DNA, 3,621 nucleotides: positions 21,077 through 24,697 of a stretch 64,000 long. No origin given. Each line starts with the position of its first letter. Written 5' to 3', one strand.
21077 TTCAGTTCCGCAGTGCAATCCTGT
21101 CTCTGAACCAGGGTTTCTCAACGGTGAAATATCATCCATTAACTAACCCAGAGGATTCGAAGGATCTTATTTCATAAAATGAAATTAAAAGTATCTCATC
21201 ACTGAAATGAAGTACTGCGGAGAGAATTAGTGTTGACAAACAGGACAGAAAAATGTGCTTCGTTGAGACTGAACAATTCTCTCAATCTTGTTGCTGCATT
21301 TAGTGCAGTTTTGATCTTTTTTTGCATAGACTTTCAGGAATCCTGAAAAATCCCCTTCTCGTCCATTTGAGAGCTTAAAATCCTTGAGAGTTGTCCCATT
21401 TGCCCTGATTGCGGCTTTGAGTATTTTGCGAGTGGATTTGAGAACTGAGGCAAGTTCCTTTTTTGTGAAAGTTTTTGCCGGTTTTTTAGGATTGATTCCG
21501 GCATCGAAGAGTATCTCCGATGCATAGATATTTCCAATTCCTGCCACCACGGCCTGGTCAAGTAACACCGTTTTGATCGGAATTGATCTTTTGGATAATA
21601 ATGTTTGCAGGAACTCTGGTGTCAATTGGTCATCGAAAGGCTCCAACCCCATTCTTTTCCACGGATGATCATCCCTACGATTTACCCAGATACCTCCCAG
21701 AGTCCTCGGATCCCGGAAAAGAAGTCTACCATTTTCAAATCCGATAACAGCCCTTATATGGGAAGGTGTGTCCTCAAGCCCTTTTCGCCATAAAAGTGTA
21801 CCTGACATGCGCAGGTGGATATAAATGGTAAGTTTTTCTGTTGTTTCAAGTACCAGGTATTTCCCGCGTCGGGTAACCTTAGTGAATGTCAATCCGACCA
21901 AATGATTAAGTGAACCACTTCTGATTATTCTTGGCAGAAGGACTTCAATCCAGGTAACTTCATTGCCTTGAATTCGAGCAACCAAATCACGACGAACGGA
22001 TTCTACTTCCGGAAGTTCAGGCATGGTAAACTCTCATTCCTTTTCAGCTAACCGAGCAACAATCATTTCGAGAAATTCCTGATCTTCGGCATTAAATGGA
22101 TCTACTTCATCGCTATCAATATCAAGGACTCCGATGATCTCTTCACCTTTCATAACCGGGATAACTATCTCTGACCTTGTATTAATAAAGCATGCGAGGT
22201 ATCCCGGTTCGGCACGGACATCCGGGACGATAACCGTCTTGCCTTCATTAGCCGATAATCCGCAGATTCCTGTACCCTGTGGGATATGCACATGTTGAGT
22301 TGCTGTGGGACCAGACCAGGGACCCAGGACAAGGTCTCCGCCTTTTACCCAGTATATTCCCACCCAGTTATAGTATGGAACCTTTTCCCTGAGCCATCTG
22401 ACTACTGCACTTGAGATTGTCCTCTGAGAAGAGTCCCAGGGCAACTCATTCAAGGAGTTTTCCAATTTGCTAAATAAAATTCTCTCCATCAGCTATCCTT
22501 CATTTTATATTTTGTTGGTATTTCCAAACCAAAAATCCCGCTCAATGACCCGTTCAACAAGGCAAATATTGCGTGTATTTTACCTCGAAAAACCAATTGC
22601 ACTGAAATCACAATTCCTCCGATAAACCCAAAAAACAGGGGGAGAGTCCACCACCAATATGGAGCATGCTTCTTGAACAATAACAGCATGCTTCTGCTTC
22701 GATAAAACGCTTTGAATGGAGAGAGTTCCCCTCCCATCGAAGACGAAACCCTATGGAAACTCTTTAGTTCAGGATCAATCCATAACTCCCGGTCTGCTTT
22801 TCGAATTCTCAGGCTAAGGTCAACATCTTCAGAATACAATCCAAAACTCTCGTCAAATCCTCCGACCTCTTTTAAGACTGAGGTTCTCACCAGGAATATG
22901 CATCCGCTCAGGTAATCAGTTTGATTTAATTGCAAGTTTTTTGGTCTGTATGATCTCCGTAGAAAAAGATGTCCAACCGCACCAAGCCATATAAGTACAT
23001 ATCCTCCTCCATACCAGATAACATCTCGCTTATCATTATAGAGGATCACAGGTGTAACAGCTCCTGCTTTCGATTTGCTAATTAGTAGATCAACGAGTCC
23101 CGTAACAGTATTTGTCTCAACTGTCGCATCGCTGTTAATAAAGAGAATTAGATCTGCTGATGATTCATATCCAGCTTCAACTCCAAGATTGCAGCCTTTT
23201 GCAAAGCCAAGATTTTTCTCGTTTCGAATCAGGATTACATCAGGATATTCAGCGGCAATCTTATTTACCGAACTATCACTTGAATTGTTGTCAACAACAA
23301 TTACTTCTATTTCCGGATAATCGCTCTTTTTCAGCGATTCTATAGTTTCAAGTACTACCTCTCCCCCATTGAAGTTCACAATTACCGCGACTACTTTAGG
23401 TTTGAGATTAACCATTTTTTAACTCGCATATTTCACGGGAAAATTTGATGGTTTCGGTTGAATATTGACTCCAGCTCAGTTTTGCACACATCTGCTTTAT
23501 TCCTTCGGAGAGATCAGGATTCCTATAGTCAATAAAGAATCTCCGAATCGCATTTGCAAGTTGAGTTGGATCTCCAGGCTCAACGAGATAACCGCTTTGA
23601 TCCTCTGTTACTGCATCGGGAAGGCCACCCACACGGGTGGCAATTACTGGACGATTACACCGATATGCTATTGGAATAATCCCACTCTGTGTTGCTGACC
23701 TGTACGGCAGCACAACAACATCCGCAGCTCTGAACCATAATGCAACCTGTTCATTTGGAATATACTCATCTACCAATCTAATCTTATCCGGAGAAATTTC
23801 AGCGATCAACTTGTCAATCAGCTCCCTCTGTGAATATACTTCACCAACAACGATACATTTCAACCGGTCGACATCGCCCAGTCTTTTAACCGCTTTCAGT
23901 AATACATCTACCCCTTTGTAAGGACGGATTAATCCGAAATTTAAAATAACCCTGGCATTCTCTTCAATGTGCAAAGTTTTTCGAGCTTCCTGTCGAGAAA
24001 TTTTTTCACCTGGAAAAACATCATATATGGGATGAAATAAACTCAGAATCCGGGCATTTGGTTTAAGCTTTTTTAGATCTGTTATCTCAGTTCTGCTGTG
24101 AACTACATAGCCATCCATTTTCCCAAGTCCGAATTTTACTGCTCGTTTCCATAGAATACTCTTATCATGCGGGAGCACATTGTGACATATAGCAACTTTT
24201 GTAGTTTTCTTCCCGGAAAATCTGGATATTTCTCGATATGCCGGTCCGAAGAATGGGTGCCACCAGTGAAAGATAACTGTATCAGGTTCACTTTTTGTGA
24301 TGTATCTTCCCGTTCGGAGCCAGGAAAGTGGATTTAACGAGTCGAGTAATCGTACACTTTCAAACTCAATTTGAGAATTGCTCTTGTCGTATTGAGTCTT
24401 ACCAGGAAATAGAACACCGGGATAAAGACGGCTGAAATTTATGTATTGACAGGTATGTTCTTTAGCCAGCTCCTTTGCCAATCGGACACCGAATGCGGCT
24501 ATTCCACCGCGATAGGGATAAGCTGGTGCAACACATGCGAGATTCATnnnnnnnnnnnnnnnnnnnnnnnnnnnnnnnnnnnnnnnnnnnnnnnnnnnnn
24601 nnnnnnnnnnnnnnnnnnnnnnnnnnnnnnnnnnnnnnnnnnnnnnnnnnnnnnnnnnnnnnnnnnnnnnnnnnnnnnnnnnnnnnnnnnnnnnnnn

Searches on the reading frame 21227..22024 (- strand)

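Call 47: search_protein_families(library=pfam, proteins=[window:21227-22024:-], max_evalue=0.0001)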
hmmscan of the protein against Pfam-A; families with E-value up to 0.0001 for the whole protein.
window:21227-22024:- (265 aa): 4 families
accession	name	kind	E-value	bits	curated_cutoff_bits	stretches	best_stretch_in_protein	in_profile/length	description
PF06831.19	H2TH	-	8.7e-27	93.4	34.7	1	125-215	1-91/93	Formamidopyrimidine-DNA glycosylase H2TH domain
PF01149.29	Fapy_DNA_glyco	-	4.4e-26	92.3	25.5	1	1-111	1-116/117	Formamidopyrimidine-DNA glycosylase N-terminal domain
PF06827.20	zf-FPG_IleRS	-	7.5e-08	32.5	21.3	1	240-265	4-29/30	Zinc finger found in FPG and IleRS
PF05833.16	NFACT_N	-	4.6e-05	22.8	31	1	125-229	166-265/456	NFACT N-terminal and middle domains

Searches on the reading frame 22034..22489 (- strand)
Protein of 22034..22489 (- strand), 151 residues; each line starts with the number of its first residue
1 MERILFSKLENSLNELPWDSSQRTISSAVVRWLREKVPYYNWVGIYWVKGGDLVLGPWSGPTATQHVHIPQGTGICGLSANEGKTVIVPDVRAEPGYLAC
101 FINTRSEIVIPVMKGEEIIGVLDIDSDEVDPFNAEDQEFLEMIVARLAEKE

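Call 47: search_protein_families(library=pfam, proteins=[window:22034-22489:-], max_evalue=0.0001)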
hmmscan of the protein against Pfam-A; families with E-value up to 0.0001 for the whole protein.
window:22034-22489:- (151 aa): 2 families
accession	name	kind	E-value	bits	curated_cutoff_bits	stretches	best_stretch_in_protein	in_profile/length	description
PF01590.32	GAF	-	4.6e-14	53.5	22.4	1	27-148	7-130/133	GAF domain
PF13185.12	GAF_2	-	3.5e-13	50.4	28.6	1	22-147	4-131/136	GAF domain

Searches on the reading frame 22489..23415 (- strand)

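Call 47: search_protein_families(library=pfam, proteins=[window:22489-23415:-], max_evalue=0.0001)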
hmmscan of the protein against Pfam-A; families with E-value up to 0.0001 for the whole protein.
window:22489-23415:- (308 aa): 5 families
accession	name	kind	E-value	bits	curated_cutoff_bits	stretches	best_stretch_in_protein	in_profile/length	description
PF00535.33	Glycos_transf_2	-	5.3e-25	88.7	23.3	1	11-184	3-167/168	Glycosyl transferase family 2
PF13641.12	Glyco_tranf_2_3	-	8.4e-18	65.7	27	1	6-209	1-199/230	Glycosyltransferase like family 2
PF10111.15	Glyco_tranf_2_2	-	1.4e-14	54.7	27.3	1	12-239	6-230/276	Glycosyltransferase like family 2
PF13632.12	Glyco_trans_2_3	-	2.2e-08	34.6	27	1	90-287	2-189/198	Glycosyl transferase family group 2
PF13506.12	Glyco_transf_21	-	5.9e-06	26.3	21.7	1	74-217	19-150/174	Glycosyl transferase family 21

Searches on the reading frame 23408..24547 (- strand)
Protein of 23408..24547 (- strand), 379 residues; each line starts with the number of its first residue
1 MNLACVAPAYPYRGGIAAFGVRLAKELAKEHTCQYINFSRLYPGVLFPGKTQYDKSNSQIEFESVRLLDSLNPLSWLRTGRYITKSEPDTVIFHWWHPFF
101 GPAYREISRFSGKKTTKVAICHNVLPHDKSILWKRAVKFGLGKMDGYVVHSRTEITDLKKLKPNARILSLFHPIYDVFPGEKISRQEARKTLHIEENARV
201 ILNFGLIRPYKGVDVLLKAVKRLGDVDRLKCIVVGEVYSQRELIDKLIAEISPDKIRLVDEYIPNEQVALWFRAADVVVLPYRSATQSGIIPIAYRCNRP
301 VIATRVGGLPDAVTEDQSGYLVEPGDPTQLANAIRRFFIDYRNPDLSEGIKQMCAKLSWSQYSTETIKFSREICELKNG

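Call 47: search_protein_families(library=pfam, proteins=[window:23408-24547:-], max_evalue=0.0001)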
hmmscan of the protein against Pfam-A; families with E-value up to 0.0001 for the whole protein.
window:23408-24547:- (379 aa): 3 families
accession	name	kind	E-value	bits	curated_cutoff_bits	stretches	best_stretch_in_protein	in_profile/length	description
PF13692.12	Glyco_trans_1_4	-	3.3e-24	86.2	27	1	199-337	2-139/142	Glycosyl transferases group 1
PF00534.26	Glycos_transf_1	-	1.9e-22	80.1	26.4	1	185-341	2-159/172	Glycosyl transferases group 1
PF13439.12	Glyco_transf_4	-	1.1e-05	26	28.5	1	14-163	2-155/170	Glycosyltransferase Family 4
